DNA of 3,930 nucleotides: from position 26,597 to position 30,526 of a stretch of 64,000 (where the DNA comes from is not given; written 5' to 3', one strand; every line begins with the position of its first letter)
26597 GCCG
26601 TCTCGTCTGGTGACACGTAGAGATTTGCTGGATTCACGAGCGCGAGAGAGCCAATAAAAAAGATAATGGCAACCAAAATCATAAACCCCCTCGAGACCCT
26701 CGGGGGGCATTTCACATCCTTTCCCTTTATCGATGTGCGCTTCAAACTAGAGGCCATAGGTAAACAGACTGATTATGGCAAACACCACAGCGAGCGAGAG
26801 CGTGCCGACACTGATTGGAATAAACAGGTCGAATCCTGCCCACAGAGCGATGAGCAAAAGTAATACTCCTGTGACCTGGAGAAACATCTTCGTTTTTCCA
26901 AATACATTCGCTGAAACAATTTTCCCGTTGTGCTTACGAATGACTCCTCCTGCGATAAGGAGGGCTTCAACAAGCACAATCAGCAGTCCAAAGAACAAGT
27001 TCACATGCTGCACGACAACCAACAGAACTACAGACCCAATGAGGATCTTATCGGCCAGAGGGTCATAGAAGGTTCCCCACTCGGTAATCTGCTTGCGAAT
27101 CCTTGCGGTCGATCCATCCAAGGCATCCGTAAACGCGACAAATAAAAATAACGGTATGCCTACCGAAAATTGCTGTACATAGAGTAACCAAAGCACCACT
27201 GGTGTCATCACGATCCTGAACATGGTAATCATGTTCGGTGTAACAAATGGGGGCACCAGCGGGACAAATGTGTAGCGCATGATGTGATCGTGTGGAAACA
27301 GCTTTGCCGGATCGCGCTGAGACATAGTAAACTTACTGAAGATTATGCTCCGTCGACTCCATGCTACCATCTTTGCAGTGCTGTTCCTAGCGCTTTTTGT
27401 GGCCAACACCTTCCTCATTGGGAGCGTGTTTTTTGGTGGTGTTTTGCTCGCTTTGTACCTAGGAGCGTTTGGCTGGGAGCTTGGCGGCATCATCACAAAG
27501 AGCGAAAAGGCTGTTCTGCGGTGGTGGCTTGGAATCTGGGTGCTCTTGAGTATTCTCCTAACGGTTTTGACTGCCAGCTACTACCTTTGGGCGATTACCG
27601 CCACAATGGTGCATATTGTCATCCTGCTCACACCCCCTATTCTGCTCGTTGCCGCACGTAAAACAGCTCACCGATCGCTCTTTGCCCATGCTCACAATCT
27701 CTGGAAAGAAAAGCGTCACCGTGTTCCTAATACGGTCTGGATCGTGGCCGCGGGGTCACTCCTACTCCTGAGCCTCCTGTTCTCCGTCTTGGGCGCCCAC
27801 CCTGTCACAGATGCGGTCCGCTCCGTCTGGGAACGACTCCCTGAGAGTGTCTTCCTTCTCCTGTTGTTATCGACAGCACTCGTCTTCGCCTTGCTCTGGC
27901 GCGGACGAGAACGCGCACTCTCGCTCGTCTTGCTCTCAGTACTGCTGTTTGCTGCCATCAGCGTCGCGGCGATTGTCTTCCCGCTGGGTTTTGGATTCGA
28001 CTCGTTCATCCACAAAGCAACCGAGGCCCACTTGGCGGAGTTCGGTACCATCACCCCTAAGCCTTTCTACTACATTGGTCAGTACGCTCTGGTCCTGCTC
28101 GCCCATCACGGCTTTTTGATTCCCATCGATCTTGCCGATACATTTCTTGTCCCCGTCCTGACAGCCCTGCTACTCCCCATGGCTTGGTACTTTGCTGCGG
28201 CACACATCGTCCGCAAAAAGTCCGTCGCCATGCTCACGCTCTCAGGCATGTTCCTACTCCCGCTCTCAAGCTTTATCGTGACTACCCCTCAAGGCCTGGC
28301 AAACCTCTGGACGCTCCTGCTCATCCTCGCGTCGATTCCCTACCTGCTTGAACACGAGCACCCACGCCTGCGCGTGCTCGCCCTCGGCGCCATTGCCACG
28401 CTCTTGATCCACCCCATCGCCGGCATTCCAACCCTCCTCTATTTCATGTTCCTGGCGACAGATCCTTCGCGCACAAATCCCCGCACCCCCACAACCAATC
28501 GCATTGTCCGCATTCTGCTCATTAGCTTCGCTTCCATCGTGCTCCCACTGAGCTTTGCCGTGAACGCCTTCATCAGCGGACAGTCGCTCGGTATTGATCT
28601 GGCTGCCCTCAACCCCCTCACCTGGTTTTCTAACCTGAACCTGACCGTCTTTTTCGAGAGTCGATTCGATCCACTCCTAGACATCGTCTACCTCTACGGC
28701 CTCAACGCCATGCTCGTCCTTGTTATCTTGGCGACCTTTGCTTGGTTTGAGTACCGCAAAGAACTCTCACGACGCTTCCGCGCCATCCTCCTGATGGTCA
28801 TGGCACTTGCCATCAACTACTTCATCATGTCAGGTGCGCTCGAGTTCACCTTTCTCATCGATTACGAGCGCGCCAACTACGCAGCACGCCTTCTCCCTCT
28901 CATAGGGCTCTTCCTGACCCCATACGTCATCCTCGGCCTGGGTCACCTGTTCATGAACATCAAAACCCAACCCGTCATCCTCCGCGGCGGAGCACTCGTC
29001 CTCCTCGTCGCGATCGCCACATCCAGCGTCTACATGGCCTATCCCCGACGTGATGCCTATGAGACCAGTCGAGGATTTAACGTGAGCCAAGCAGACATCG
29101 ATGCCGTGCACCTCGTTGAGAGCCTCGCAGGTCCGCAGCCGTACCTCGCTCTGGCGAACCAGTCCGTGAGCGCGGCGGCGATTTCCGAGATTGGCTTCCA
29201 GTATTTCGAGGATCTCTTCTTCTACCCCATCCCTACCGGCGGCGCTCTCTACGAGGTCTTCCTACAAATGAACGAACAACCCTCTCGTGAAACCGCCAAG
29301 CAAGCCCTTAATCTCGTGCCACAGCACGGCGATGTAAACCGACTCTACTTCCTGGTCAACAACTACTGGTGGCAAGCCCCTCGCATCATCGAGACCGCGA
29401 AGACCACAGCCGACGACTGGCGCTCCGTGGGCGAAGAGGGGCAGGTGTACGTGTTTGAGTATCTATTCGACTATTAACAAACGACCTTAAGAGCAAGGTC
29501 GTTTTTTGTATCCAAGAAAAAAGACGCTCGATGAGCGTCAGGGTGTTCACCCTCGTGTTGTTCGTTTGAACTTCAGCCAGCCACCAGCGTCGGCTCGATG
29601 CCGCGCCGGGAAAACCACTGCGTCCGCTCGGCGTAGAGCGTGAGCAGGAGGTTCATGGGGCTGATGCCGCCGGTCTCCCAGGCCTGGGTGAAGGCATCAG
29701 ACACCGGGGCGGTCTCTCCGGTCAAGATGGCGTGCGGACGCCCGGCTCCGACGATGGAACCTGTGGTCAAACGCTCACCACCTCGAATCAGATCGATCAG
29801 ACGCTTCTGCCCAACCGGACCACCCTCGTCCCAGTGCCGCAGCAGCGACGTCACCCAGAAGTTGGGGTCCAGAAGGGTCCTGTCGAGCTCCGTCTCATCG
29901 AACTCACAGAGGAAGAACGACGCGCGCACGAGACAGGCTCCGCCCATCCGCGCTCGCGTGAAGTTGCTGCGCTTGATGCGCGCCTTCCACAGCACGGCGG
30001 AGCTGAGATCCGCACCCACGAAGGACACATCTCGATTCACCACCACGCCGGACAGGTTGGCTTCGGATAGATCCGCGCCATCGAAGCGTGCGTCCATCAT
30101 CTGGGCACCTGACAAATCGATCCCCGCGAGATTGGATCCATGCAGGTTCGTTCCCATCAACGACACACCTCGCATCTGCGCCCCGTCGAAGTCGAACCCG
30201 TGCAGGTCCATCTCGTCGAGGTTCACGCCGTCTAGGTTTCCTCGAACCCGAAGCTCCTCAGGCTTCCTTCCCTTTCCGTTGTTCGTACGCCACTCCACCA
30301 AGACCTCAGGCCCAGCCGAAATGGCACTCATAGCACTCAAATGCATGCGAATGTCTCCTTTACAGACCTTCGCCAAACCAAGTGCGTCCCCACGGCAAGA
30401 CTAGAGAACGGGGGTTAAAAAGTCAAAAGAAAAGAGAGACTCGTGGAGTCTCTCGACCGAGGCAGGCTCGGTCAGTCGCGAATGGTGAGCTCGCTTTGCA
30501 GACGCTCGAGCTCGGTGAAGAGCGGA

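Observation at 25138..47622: Candidate protein O-glycosylation system: PMT/ArnT-like GT-C transferase, Ppm1/DPM1-like GT2 and Wzy_C protein next to a 1232-aa Ser/Thr-rich surface protein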

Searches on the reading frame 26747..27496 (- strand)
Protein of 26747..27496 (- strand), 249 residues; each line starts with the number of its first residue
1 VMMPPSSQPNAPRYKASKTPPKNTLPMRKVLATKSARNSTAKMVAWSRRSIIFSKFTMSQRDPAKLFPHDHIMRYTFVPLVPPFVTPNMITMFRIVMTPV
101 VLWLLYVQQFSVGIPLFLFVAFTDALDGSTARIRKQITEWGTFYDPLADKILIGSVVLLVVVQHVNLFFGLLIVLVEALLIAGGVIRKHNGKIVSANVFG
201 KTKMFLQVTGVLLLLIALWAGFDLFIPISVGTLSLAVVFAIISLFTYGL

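Call 3: search_protein_families(library=pfam, proteins=[window:26747-27496:-], max_evalue=0.01)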
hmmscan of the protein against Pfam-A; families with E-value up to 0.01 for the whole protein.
window:26747-27496:- (249 aa): 1 family
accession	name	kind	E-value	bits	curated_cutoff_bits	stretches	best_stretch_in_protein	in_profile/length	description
PF01066.26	CDP-OH_P_transf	-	2.7e-29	103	22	1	85-239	2-149/152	CDP-alcohol phosphatidyltransferase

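Call 10: search_protein_families(library=ncbifam, proteins=[window:26747-27496:-], max_evalue=0.1)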
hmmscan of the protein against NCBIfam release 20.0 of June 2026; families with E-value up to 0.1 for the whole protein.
window:26747-27496:- (249 aa): 8 families
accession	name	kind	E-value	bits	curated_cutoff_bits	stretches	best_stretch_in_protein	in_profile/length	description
TIGR00560.1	pgsA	equivalog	6.7e-25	88.7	109.1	1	85-247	2-172/183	CDP-diacylglycerol--glycerol-3-phosphate 3-phosphatidyltransferase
NF053678.1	ClpnSynClsA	equivalog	8.4e-14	52.1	240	1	86-218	5-140/180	cardiolipin synthase ClsA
NF008090.0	PRK10832.1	equivalog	2.2e-11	44.2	304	1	85-247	4-171/182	CDP-diacylglycerol--glycerol-3-phosphate 3-phosphatidyltransferase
NF040950.1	archin_ph_syn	equivalog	1.6e-10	41.2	180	1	84-181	23-123/191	archaetidylinositol phosphate synthase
NF045883.1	PIPSynth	equivalog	2.5e-08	33.8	170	1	84-181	22-127/197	phosphatidylinositol phosphate synthase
TIGR00473.1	pssA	equivalog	2.2e-05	24.6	107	1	105-216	15-128/153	CDP-diacylglycerol--serine O-phosphatidyltransferase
NF041135.1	IPPtranDIPPsyn_Thcocales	equivalog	0.0055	15.7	580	1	84-169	249-333/419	bifunctional L-myo-inositol-1-phosphate cytidylyltransferase/CDP-L-myo-inositol myo-inositolphosphotransferase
NF052561.1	PIPSynBT1523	equivalog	0.083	12.6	350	0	85-151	25-101/232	hypothetical protein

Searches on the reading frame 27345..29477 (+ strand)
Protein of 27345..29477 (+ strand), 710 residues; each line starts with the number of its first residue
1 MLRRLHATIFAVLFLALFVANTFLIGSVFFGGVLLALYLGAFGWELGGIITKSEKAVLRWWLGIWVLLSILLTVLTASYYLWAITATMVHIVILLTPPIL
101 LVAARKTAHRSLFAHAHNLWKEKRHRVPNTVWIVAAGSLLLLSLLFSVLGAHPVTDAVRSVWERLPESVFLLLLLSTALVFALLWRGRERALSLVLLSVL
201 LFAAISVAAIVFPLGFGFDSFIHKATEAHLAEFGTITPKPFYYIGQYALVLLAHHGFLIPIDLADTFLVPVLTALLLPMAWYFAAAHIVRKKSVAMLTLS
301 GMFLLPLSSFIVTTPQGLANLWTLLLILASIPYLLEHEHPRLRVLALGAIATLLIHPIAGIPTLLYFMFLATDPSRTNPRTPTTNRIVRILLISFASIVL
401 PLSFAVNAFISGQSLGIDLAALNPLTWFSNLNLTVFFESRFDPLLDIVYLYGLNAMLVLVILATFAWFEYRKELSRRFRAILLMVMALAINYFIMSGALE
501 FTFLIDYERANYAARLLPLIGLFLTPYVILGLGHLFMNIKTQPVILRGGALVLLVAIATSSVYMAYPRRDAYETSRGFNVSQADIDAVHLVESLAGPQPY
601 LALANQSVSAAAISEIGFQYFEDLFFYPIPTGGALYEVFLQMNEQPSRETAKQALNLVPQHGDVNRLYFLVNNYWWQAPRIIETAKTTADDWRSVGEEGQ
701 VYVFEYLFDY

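Call 3: search_protein_families(library=pfam, proteins=[window:27345-29477:+], max_evalue=0.01)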
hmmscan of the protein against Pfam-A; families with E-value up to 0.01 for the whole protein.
window:27345-29477:+ (710 aa): 0 families

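Call 10: search_protein_families(library=ncbifam, proteins=[window:27345-29477:+], max_evalue=0.1)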
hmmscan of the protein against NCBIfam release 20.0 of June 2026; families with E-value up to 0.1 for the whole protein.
window:27345-29477:+ (710 aa): 0 families

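Call 11: search_protein_families(library=pfam, proteins=[window:27345-29477:+], max_evalue=10)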
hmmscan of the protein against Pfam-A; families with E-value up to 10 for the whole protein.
window:27345-29477:+ (710 aa): 1 family
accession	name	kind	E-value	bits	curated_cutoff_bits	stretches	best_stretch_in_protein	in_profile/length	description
PF11714.13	Inhibitor_I53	-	0.25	12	25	1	552-571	6-25/78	Thrombin inhibitor Madanin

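Call 37: search_solved_structures(query=A2, max_evalue=10)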
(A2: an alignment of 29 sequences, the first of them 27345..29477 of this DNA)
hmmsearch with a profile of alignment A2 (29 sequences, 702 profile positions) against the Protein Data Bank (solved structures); distinct sequences matched with E-value up to 10: 3.
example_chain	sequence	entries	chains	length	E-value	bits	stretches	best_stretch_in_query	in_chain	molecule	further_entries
7o37_b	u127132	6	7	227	0.058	14.8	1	116-186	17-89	Cytochrome c oxidase subunit 2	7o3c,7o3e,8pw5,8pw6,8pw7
6gjs_B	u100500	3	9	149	0.33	12.3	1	639-684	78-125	Nanobody D12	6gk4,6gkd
6gju_C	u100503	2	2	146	2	9.7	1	639-684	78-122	Nanobody T2a | T2a nanobody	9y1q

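Call 40: find_homologous_proteins(query=window:27345-29477:+)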
Query window:27345-29477:+ (710 aa): 308 proteins with E <= 0.001 among 8000 candidates; the best 120 are listed.
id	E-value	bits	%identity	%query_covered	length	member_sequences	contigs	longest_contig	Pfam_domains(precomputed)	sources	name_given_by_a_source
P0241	0.0e+0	1540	100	100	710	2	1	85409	-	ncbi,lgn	-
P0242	0.0e+0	1321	82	100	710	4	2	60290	-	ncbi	-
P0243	0.0e+0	1313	82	100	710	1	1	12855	-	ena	-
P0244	0.0e+0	1176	73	100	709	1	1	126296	-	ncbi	-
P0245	0.0e+0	1142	72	99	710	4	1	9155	-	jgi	-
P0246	0.0e+0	1142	73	99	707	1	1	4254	-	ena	-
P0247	0.0e+0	1140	73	99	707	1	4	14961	-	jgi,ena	-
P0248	0.0e+0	1140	73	99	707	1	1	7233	-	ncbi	-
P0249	0.0e+0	1139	72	100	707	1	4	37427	-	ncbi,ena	-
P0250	0.0e+0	1138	71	99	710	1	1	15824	-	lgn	-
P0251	0.0e+0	1136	71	99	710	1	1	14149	-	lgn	-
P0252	0.0e+0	1135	72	100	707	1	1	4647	-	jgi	jgi:hypothetical protein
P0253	0.0e+0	1134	72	99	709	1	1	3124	-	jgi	jgi:hypothetical protein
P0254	0.0e+0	1132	73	99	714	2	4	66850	-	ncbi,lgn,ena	-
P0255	0.0e+0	1131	73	99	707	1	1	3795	-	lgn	-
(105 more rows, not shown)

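Call 47: predict_structure(alignment_id=A4)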
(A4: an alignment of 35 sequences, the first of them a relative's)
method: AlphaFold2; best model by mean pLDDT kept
length: 710 residues; sequences in the alignment: 35
mean_pLDDT: 86.1   pTM: 0.89
mean pLDDT of the five models: 86.1, 86.1, 84.2, 84.1, 82.5
residues with pLDDT >= 90: 357; 70-90: 281; 50-70: 71; < 50: 1
segments of 3 or more residues with pLDDT < 50: none
pLDDT, mean of each block of 10 residues (from residue 1): 77 95 95 96 90 79 96 94 93 94 80 70 74 96 97 90 91 96 91 94 95 84 85 80 85 96 93 96 93 94 91 91 96 83 92 89 91 67 78 85 78 73 66 63 75 84 93 89 92 78 66 85 95 94 92 92 89 78 92 86 86 77 56 75 90 80 82 84 93 88 88
secondary structure, 60 per line:
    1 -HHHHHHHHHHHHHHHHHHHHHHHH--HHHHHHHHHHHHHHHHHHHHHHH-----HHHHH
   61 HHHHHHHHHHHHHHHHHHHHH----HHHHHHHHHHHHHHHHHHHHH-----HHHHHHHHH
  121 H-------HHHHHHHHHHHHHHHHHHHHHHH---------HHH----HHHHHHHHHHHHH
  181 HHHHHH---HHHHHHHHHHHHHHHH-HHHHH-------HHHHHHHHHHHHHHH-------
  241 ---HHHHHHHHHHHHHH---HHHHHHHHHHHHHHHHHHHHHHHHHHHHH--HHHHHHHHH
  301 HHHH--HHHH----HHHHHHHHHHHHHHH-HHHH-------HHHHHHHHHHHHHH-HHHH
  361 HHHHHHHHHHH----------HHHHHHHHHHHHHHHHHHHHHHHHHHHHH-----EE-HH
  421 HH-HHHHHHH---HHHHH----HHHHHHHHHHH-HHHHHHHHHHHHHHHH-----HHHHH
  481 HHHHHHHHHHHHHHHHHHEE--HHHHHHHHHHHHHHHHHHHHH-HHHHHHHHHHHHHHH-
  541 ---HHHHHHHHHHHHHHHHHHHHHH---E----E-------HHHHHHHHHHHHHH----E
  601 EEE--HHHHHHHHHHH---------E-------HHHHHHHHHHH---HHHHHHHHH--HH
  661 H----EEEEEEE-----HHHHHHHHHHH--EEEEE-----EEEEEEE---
elements in order (helices of 4 or more, strands of 3 or more residues): H2-25 H28-50 H56-81 H86-106 H112-121 H129-151 H168-186 H190-205 H207-211 H219-233 H244-257 H261-289 H292-304 H307-310 H315-329 H331-334 H342-355 H357-371 H382-410 H419-422 H424-430 H434-438 H443-453 H455-470 H476-498 H503-523 H525-539 H544-565 H582-595 E600-603 H606-616 H634-644 H648-656 E666-672 H678-688 E691-695 E701-707

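Call 50: fold_search(model_id=the predicted structure, library=pdb)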
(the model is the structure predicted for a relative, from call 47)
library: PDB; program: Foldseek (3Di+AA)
matches with E <= 10: 180; with E <= 0.001: 4
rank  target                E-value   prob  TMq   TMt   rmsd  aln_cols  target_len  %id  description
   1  9n9j_I                2.8e-04  1.00  0.36  0.36  12.6       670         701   12  Structure of a GRP94 folding intermediate engaged with a CCDC134- and FKBP11-bound secretory translocon (released 2025-11-19)
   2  7oci_F                4.9e-04  1.00  0.38  0.41  12.1       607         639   13  Cryo-EM structure of yeast Ost6p containing oligosaccharyltransferase complex (released 2022-02-16)
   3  8b6l_I                6.5e-04  1.00  0.35  0.36  11.3       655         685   13  Subtomogram average of the human Sec61-TRAP-OSTA-translocon (released 2022-12-07)
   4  8if8_C                6.5e-04  1.00  0.34  0.39  15.0       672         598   13  Arabinosyltransferase AftA (released 2023-05-31)
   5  6ftg_5                1.2e-03  1.00  0.38  0.41  16.2       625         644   12  Subtomogram average of OST-containing ribosome-translocon complexes from canine rough microsomal membranes (released 2018-03-21)
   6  7e9s_A                1.3e-02  0.93  0.26  0.22  15.0       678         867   11  Archaeal oligosaccharyltransferase AglB from Archaeoglobus fulgidus in complex with an inhibitory peptide and a dolich (released 2021-09-08)
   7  6w98_A                2.6e-02  0.99  0.38  0.24   9.4       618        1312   15  Single-Particle Cryo-EM Structure of Arabinofuranosyltransferase AftD from Mycobacteria (released 2020-05-13)
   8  3wak                  4.8e-02  0.99  0.41  0.35  14.7       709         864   12  Crystal structure of the Archaeoglobus fulgidus oligosaccharyltransferase (O29867_ARCFU) in the apo form (released 2013-10-30)
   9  6wby                  7.9e-02  0.97  0.38  0.24   9.8       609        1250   16  Single-Particle Cryo-EM Structure of Arabinofuranosyltransferase AftD from Mycobacteria, Mutant R1389S Class 2 (released 2020-05-13)
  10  8zxk_C                4.0e-01  0.08  0.10  0.13  22.0       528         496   14  Cryo-EM structure of trimethylamine transporter TmaT binding with TMA (released 2024-11-06)
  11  7tyt_E                4.2e-01  0.08  0.13  0.09  27.9       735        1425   12  Cryo-EM structure of the pancreatic ATP-sensitive potassium channel bound to ATP and repaglinide with Kir6.2-CTD in th (released 2022-08-31)
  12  8uga_A                4.4e-01  0.08  0.10  0.16  25.1       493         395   12  Mus musculus Otopetrin 2 (mOTOP2) M374W in pH 8.0 (released 2024-08-21)
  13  7wiw_A                6.1e-01  0.06  0.07  0.08  23.3       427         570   14  Cryo-EM structure of Mycobacterium tuberculosis irtAB complexed with ATP in an occluded conformation (released 2023-01-25)
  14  7tpg_B                6.9e-01  0.12  0.14  0.20  21.2       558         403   13  Single-Particle Cryo-EM Structure of the WaaL O-antigen ligase in its ligand bound state (released 2022-04-06)
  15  6e9o_A                8.2e-01  0.08  0.11  0.16  21.6       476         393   15  E. coli D-galactonate:proton symporter mutant E133Q in the outward substrate-bound form (released 2019-05-22)
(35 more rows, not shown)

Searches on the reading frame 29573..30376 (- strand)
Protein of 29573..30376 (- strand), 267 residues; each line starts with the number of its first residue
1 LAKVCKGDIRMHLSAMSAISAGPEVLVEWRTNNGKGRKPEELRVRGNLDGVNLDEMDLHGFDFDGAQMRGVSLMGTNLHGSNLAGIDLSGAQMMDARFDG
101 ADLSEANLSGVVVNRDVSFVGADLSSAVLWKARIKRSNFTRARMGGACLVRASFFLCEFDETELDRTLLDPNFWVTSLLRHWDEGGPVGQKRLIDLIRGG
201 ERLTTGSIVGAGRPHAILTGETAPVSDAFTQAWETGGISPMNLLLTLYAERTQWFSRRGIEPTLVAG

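Call 3: search_protein_families(library=pfam, proteins=[window:29573-30376:-], max_evalue=0.01)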
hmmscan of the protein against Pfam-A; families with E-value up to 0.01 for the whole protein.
window:29573-30376:- (267 aa): 3 families
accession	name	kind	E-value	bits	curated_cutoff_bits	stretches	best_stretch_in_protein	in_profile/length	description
PF00805.28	Pentapeptide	-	2.4e-23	81.8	20.2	3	73-110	3-40/40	Pentapeptide repeats (8 copies)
PF13576.12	Pentapeptide_3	-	6.4e-11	42.7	27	1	98-143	1-48/48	Pentapeptide repeats (9 copies)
PF13599.13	Pentapeptide_4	-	1.1e-10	41.9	38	1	92-167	2-76/78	Pentapeptide repeat region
